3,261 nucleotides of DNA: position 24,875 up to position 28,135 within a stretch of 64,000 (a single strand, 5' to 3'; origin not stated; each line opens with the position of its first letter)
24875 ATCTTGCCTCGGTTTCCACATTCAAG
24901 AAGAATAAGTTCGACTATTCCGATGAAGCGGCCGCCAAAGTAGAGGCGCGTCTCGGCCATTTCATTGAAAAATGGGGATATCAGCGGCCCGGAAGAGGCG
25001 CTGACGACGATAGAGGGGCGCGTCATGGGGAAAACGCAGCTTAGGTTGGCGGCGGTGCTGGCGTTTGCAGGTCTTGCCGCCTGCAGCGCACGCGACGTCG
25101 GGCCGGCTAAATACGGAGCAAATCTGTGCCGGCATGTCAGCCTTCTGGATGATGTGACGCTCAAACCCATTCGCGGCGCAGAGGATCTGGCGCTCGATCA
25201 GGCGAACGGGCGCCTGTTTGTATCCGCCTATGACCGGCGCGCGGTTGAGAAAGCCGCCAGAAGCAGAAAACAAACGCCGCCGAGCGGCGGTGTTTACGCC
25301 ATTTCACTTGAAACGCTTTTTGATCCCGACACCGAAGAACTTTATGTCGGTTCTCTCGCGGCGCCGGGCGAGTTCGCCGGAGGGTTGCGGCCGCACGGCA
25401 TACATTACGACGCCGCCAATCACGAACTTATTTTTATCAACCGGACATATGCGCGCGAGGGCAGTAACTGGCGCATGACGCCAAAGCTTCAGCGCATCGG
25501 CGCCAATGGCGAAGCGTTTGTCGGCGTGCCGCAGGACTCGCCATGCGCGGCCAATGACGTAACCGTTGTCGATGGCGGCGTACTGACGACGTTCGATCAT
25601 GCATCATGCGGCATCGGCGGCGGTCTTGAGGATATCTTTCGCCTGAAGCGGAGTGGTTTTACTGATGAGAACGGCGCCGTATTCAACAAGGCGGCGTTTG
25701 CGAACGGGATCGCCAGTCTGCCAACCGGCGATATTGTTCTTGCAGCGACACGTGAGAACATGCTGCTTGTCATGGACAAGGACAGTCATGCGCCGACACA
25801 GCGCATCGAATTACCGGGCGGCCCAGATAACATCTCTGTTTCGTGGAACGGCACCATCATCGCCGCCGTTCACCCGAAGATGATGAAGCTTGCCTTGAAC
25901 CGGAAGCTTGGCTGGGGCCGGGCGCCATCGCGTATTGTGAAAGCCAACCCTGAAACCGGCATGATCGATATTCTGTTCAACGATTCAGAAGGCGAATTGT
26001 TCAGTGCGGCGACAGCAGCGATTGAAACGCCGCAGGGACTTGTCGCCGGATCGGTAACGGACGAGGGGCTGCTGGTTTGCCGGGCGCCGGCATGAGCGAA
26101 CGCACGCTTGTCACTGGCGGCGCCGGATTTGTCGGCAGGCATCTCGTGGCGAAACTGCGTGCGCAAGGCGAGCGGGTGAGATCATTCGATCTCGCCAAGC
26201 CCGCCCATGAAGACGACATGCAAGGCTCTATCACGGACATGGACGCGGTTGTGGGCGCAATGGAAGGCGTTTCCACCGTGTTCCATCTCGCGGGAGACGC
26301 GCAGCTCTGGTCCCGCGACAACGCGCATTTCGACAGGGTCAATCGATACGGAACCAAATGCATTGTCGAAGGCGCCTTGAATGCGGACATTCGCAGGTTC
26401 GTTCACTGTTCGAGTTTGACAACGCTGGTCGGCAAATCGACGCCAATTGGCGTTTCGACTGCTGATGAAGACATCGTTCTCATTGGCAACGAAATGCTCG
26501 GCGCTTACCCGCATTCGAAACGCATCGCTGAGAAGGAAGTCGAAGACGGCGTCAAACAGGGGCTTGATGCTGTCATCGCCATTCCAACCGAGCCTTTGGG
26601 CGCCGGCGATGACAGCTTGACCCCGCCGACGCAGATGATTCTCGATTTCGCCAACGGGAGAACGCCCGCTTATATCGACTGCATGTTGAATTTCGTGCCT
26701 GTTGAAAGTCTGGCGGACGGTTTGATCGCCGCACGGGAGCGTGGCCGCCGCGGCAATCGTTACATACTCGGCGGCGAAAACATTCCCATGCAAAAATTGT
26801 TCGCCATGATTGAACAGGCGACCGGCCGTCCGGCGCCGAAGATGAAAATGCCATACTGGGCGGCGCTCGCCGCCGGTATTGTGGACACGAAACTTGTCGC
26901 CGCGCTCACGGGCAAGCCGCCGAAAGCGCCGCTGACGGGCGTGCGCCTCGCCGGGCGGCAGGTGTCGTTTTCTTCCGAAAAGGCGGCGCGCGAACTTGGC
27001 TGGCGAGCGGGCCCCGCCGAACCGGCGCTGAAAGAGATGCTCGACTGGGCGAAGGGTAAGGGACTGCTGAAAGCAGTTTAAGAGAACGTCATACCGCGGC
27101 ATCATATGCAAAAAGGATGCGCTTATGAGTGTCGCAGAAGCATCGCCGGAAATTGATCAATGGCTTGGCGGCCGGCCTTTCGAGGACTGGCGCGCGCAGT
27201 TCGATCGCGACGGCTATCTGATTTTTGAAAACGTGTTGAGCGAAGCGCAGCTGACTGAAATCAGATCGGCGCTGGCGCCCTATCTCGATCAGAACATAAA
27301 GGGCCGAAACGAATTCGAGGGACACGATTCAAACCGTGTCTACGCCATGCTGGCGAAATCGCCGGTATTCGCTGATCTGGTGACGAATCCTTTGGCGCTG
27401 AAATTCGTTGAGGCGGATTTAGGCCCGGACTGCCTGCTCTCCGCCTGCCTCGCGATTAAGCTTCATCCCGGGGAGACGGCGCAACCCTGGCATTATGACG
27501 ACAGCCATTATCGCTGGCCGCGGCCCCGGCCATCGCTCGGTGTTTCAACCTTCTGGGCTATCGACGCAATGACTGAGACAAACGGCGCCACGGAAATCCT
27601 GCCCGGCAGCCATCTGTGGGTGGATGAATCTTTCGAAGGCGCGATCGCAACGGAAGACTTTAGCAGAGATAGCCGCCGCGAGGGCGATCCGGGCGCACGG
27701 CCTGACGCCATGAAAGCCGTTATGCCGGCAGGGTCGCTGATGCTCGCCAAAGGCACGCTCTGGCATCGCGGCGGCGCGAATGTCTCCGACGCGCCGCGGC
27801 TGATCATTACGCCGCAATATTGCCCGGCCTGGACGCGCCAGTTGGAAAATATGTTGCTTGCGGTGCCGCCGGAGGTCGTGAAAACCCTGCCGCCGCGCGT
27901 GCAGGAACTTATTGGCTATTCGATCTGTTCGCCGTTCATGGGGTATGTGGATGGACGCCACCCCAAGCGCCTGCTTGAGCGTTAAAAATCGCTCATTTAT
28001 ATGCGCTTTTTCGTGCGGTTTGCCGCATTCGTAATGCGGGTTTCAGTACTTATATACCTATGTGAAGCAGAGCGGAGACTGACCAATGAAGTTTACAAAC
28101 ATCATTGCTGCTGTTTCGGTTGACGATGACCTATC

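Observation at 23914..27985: Coupled sulfotransferase / PON-like lipoprotein / HpnA-like SDR / PhyH dioxygenase operon attached to the hopanoid locus: candidate undescribed lipid-tailoring module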

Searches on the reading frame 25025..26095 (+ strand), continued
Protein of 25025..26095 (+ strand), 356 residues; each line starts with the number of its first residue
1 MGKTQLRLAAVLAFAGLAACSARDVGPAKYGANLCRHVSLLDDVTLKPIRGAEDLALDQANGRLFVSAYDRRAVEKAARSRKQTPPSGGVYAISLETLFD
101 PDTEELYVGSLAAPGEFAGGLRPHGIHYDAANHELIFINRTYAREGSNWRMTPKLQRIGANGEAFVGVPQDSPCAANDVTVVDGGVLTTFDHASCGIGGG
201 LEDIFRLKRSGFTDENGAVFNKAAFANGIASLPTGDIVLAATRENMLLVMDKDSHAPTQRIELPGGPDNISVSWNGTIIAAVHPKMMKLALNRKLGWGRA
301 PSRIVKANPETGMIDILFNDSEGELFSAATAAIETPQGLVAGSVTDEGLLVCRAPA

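Call 83: search_protein_families(library=pfam, proteins=[L017:12017-13042:+, L028:13040-13867:-, L028:12064-13248:-, L004:12024-12524:+, L011:12961-14163:-, L003:8558-9052:-, L020:11979-12254:-], max_evalue=0.001)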
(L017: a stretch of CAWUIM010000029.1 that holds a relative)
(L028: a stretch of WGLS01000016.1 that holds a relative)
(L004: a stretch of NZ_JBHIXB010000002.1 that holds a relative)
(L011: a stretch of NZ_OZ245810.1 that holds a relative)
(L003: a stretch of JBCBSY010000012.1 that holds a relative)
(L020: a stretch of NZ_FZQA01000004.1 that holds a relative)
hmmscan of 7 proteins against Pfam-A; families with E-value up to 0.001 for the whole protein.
L017:12017-13042:+ (341 aa): 4 families
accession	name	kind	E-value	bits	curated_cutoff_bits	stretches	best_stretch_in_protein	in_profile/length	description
PF01408.29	GFO_IDH_MocA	-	1.6e-23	84.1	24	1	16-134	1-118/120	Oxidoreductase family, NAD-binding Rossmann fold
PF22725.1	GFO_IDH_MocA_C3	-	2.9e-21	76.2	27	1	146-262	3-123/124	GFO/IDH/MocA C-terminal domain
PF02894.22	GFO_IDH_MocA_C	-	3.1e-07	30.9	22.9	1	151-275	4-139/218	Oxidoreductase family, C-terminal alpha/beta domain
PF03447.22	NAD_binding_3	-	1.7e-05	26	24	1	40-132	21-113/116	Homoserine dehydrogenase, NAD binding domain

L028:13040-13867:- (275 aa): 1 family
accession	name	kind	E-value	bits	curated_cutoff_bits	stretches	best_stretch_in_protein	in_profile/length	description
PF02585.22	PIG-L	-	5.1e-28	98.6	28.2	1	49-178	1-128/129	GlcNAc-PI de-N-acetylase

L028:12064-13248:- (394 aa): 1 family
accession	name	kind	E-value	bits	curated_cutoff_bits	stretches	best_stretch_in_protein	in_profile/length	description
PF00756.26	Esterase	-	1.2e-12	48.6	22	1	137-356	3-230/251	Putative esterase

L004:12024-12524:+ (166 aa): 0 families

L011:12961-14163:- (400 aa): 2 families
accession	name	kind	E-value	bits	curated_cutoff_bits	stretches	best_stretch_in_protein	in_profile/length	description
PF13469.12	Sulfotransfer_3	-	6.7e-31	108.7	27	1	107-346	1-214/216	Sulfotransferase family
PF00685.33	Sulfotransfer_1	-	3.8e-05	23.7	22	1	107-345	3-182/255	Sulfotransferase domain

L003:8558-9052:- (164 aa): 1 family
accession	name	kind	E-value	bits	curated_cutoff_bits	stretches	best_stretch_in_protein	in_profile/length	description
PF08327.17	AHSA1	-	1.4e-19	71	22.1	1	14-159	1-124/125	Activator of Hsp90 ATPase homolog 1-like protein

L020:11979-12254:- (91 aa): 2 families
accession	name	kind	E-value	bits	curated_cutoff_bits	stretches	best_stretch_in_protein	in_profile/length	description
PF14110.11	DUF4282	-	5.1e-14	53.1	27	1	4-89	2-86/86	Domain of unknown function (DUF4282)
PF02690.20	Na_Pi_cotrans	-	0.00074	20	29.1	1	29-78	50-99/137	Na+/Pi-cotransporter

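Call 88: search_protein_families(library=pfam, proteins=[L025:656-2611:+], max_evalue=0.01)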
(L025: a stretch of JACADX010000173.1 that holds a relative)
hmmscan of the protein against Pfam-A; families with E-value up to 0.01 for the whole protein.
L025:656-2611:+ (652 aa): 0 families

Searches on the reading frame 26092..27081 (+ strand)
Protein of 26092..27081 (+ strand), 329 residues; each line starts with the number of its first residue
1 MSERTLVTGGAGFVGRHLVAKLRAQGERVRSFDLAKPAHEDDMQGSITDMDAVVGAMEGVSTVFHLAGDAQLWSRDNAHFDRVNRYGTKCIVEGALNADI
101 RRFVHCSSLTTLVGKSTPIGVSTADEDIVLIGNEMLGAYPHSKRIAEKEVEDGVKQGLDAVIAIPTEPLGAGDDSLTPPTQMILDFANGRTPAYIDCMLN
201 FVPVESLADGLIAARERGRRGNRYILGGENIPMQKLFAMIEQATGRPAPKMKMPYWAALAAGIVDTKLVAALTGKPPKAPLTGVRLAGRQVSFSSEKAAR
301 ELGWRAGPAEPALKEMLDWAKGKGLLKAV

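Call 5: search_protein_families(library=pfam, proteins=[window:26092-27081:+], max_evalue=0.01)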
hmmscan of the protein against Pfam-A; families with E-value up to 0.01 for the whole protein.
window:26092-27081:+ (329 aa): 6 families
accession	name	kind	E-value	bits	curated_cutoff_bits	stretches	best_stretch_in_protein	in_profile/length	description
PF01370.27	Epimerase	-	6.3e-23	81.9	20.9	1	6-225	2-238/240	NAD dependent epimerase/dehydratase family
PF01073.25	3Beta_HSD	-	7.5e-21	74.8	22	1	6-151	1-158/280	3-beta hydroxysteroid dehydrogenase/isomerase family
PF13460.12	NAD_binding_10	-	3.1e-10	40.7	27.2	1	9-165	1-143/184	NAD(P)H-binding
PF07993.18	NAD_binding_4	-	1.3e-08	34.8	20.1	1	57-165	86-204/258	Male sterility protein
PF16363.11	GDP_Man_Dehyd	-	9.4e-05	22.4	27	1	6-108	1-129/332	GDP-mannose 4,6 dehydratase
PF02719.21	Polysacc_synt_2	-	0.0012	18.5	20.2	0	43-108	59-128/293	Polysaccharide biosynthesis protein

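Call 6: search_protein_families(library=ncbifam, proteins=[window:26092-27081:+], max_evalue=0.01)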
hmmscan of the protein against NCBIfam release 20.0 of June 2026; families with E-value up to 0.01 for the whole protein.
window:26092-27081:+ (329 aa): 21 families
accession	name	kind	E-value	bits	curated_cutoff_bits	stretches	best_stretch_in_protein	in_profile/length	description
TIGR03466.1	HpnA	hypoth_equivalog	2.1e-90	303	367.65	1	4-324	2-325/327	hopanoid-associated sugar epimerase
NF052578.1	StrlDmthSdmBMthl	equivalog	1.2e-40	140.2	600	1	5-325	3-327/328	sterol demethylase protein SdmB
NF042422.1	oxyalk_red_OleD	equivalog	1.6e-28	100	580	1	5-305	3-312/329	2-alkyl-3-oxoalkanoate reductase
NF042423.1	oxyalk_red_Shew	equivalog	8.1e-18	64.6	580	1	3-269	9-282/331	2-alkyl-3-oxoalkanoate reductase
NF041293.1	G6PDh_Azf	equivalog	3.1e-10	39.9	400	1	1-111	1-118/252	NAD-dependent glucose-6-phosphate dehydrogenase Azf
TIGR04180.1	EDH_00030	hypoth_equivalog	7.8e-09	35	475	1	6-108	2-121/297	NAD-dependent 4,6-dehydratase LegB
TIGR01746.1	Thioester-redct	subfamily_domain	8e-09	35.2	213.35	1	58-260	87-296/371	thioester reductase domain-containing protein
TIGR01777.1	yfcH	hypoth_equivalog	4.5e-07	29.7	207.35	1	6-74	2-75/292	TIGR01777 family oxidoreductase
NF004520.0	PRK05865.1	equivalog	1.7e-06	26.2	1509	1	4-121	2-106/854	sugar epimerase family protein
TIGR01179.1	galE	equivalog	6.9e-06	25.1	262.3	1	5-155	2-161/332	UDP-glucose 4-epimerase GalE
NF005539.0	PRK07201.1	equivalog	3.3e-05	22.8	549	1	6-56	4-55/657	SDR family oxidoreductase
NF058621.1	DiazavRedAvaA7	equivalog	6.9e-05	22.6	400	1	4-128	2-130/304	3-diazoavenalumate denitrifying reductase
NF043036.1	ErythonDh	equivalog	0.00019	20.7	325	1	5-115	3-132/321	D-erythronate dehydrogenase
TIGR01181.1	dTDP_gluc_dehyt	equivalog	0.00032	19.9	365.1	0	5-108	2-125/321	dTDP-glucose 4,6-dehydratase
TIGR02197.1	heptose_epim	equivalog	0.00045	19.5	274.6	1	6-148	2-147/316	ADP-glyceromanno-heptose 6-epimerase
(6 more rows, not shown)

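Call 19: search_solved_structures(query=window:26092-27081:+, max_evalue=1e-10)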
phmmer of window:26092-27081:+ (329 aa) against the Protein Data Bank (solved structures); distinct sequences matched with E-value up to 1e-10: 4.
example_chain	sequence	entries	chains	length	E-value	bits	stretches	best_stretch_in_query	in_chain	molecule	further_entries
3wj7_A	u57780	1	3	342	3e-50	174.7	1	1-326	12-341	Putative oxidoreductase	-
2x4g_A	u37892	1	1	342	6.1e-15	58.7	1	143-326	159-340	NUCLEOSIDE-DIPHOSPHATE-SUGAR EPIMERASE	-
4id9_A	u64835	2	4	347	2.3e-14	56.8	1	4-109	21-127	SHORT-CHAIN DEHYDROGENASE/REDUCTASE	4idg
6jkg_A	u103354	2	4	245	6.7e-13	52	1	3-222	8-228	Sterol-4-alpha-carboxylate 3-dehydrogenase, decarboxylating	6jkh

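Call 72: search_protein_representatives(protein=window:26092-27081:+)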
Query: 329 residues. Proteins with E-value up to 0.001 (for the whole library): 20710; up to 1e-10: 6189; up to 1e-30: 515. The best 150 are listed.
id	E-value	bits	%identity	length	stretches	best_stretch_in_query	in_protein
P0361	1.6e-121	422.0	62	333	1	5-327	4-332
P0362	3.6e-84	299.3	67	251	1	94-297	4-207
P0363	4.4e-84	299.1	59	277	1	4-248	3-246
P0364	1.3e-83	297.5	47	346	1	5-326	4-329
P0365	3.4e-83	296.1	44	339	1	4-326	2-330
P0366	3.3e-81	289.6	45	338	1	3-327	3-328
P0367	1.5e-78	280.9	47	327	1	4-320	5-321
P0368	2.0e-76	273.9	62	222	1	5-221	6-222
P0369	3.2e-76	273.2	46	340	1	5-325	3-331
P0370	1.1e-75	271.5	47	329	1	1-326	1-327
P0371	9.1e-75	268.4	46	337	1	3-325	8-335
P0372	6.0e-74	265.8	45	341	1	1-328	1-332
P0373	1.0e-73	265.0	46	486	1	5-325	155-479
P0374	5.4e-73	262.6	49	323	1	5-320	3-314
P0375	8.4e-72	258.7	43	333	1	1-327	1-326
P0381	3.5e-67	243.5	42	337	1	6-322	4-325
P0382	8.3e-67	242.3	44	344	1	3-325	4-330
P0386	1.2e-64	235.2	43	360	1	4-322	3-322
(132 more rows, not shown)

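Call 75: search_protein_families(library=ncbifam, proteins=[P0367, P0371, P0364, P0365, P0366, P0370, P0381, P0369, P0386, P0382], max_evalue=1e-40)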
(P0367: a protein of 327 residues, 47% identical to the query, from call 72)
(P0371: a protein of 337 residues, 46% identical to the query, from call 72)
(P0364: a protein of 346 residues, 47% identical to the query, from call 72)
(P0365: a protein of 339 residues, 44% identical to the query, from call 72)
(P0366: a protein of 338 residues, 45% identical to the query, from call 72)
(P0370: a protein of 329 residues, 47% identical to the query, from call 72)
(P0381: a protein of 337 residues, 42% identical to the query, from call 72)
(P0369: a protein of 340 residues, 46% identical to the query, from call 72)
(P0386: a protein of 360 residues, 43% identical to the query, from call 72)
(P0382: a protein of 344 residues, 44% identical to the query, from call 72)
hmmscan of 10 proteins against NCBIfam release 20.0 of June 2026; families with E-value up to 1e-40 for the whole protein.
P0367 (327 aa): 1 family
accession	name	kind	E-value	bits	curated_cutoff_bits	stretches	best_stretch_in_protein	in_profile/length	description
TIGR03466.1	HpnA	hypoth_equivalog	4.6e-81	272.2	367.65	1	5-324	2-324/327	hopanoid-associated sugar epimerase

P0371 (337 aa): 1 family
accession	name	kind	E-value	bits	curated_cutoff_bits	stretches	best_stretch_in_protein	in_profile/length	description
TIGR03466.1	HpnA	hypoth_equivalog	2.2e-82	276.6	367.65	1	9-334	2-325/327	hopanoid-associated sugar epimerase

P0364 (346 aa): 2 families
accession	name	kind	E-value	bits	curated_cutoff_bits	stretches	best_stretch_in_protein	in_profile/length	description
TIGR03466.1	HpnA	hypoth_equivalog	1.1e-102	343.3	367.65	1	4-328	3-326/327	hopanoid-associated sugar epimerase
NF052578.1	StrlDmthSdmBMthl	equivalog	2.2e-49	169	600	1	4-328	3-327/328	sterol demethylase protein SdmB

P0365 (339 aa): 2 families
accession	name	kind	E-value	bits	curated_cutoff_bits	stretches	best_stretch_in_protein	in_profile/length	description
TIGR03466.1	HpnA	hypoth_equivalog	2.9e-88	295.9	367.65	1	1-329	1-326/327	hopanoid-associated sugar epimerase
NF052578.1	StrlDmthSdmBMthl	equivalog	7.5e-42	144.2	600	1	1-329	1-327/328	sterol demethylase protein SdmB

P0366 (338 aa): 2 families
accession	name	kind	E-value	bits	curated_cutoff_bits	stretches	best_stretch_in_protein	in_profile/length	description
TIGR03466.1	HpnA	hypoth_equivalog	1.2e-92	310.3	367.65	1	5-326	3-326/327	hopanoid-associated sugar epimerase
NF052578.1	StrlDmthSdmBMthl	equivalog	1.7e-51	175.9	600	1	5-326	3-327/328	sterol demethylase protein SdmB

P0370 (329 aa): 2 families
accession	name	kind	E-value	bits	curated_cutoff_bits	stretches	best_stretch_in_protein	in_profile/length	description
TIGR03466.1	HpnA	hypoth_equivalog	1.6e-85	286.9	367.65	1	5-326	3-326/327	hopanoid-associated sugar epimerase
NF052578.1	StrlDmthSdmBMthl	equivalog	3.1e-43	148.8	600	1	5-326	3-327/328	sterol demethylase protein SdmB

P0381 (337 aa): 1 family
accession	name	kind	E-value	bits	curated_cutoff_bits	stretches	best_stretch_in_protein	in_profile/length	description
TIGR03466.1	HpnA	hypoth_equivalog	7.5e-82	274.8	367.65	1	3-325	3-323/327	hopanoid-associated sugar epimerase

P0369 (340 aa): 2 families
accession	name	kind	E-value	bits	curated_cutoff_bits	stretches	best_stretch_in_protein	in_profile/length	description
TIGR03466.1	HpnA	hypoth_equivalog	3.7e-102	341.6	367.65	1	1-331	1-326/327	hopanoid-associated sugar epimerase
NF052578.1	StrlDmthSdmBMthl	equivalog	9.1e-50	170.2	600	1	1-332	1-328/328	sterol demethylase protein SdmB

P0386 (360 aa): 2 families
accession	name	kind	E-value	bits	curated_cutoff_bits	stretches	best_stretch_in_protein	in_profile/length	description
TIGR03466.1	HpnA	hypoth_equivalog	2.8e-88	296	367.65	1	3-323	2-324/327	hopanoid-associated sugar epimerase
NF052578.1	StrlDmthSdmBMthl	equivalog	4.8e-42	144.9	600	1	4-323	3-325/328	sterol demethylase protein SdmB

P0382 (344 aa): 1 family
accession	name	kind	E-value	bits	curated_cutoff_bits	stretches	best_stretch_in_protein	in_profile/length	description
TIGR03466.1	HpnA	hypoth_equivalog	6.5e-90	301.3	367.65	1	6-330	3-326/327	hopanoid-associated sugar epimerase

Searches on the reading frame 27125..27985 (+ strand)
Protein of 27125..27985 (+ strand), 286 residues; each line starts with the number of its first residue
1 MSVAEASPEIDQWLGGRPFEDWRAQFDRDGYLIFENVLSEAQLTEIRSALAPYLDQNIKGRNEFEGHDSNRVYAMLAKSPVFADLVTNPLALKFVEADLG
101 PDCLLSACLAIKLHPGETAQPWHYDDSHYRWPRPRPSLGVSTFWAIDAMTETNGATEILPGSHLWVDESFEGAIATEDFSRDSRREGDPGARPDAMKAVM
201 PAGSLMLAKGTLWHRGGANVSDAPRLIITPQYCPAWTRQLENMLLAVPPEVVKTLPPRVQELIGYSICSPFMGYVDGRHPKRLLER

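Call 5: search_protein_families(library=pfam, proteins=[window:27125-27985:+], max_evalue=0.01)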
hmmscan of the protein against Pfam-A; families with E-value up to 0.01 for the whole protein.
window:27125-27985:+ (286 aa): 1 family
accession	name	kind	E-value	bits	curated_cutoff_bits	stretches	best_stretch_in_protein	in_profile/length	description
PF05721.19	PhyH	-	7.5e-29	102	22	1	26-225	1-211/213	Phytanoyl-CoA dioxygenase (PhyH)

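Call 6: search_protein_families(library=ncbifam, proteins=[window:27125-27985:+], max_evalue=0.01)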
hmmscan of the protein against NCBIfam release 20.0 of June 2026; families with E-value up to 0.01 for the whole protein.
window:27125-27985:+ (286 aa): 1 family
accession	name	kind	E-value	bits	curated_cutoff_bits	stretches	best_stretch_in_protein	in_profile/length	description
TIGR02408.1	ectoine_ThpD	equivalog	1.8e-05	24.2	336.5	1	25-164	24-170/277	ectoine hydroxylase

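Call 20: search_solved_structures(query=window:27125-27985:+, max_evalue=0.001)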
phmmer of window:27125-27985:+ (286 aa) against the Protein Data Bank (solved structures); distinct sequences matched with E-value up to 0.001: 45.
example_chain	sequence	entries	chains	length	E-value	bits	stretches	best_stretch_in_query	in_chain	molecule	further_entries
8zyb_E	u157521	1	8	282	6e-16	61.5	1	26-270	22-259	DhiD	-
7fcb_C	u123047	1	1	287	5.4e-15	58.3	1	17-266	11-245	2-oxoglutarate/Fe(II)-dependent dioxygenase SptF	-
6s0u_A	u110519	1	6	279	1.1e-14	57.3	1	30-236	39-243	Kanamycin B dioxygenase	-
6s0r_A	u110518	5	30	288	1.3e-14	57.1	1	30-237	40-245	Kanamycin B dioxygenase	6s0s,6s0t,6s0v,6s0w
7cl2_A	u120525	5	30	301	1.4e-14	56.9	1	30-236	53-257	Kanamycin B dioxygenase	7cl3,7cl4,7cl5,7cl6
7eyw_C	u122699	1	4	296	3.6e-14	55.6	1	83-266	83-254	2-oxoglutarate/Fe(II)-dependent dioxygenase SptF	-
7eyr_C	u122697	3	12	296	4.8e-14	55.2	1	84-266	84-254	2-oxoglutarate/Fe(II)-dependent dioxygenase SptF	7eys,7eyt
7eyu_B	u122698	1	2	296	5.8e-14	55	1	89-266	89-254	2-oxoglutarate/Fe(II)-dependent dioxygenase SptF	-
9otb_A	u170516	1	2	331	2.1e-13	53.1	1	19-285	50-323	Dioxygenase swnH2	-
7vbq_A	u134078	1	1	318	3.7e-13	52.3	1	27-266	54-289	Fe(II)/(alpha)ketoglutarate-dependent dioxygenase TlxJ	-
5ybm_A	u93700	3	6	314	7e-13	51.4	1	19-266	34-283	PrhA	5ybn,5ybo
5ybp_A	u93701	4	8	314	7.3e-13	51.3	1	19-266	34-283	PrhA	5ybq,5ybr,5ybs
5ybt_A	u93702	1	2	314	1e-12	50.9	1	19-266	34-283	PrhA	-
9vmf_A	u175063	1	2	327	2.5e-12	49.6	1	109-284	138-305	Fumigatonoid B endoperoxide isomerase nvfE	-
5ybl_A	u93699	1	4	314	3.6e-12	49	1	16-267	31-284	Multifunctional dioxygenase ausE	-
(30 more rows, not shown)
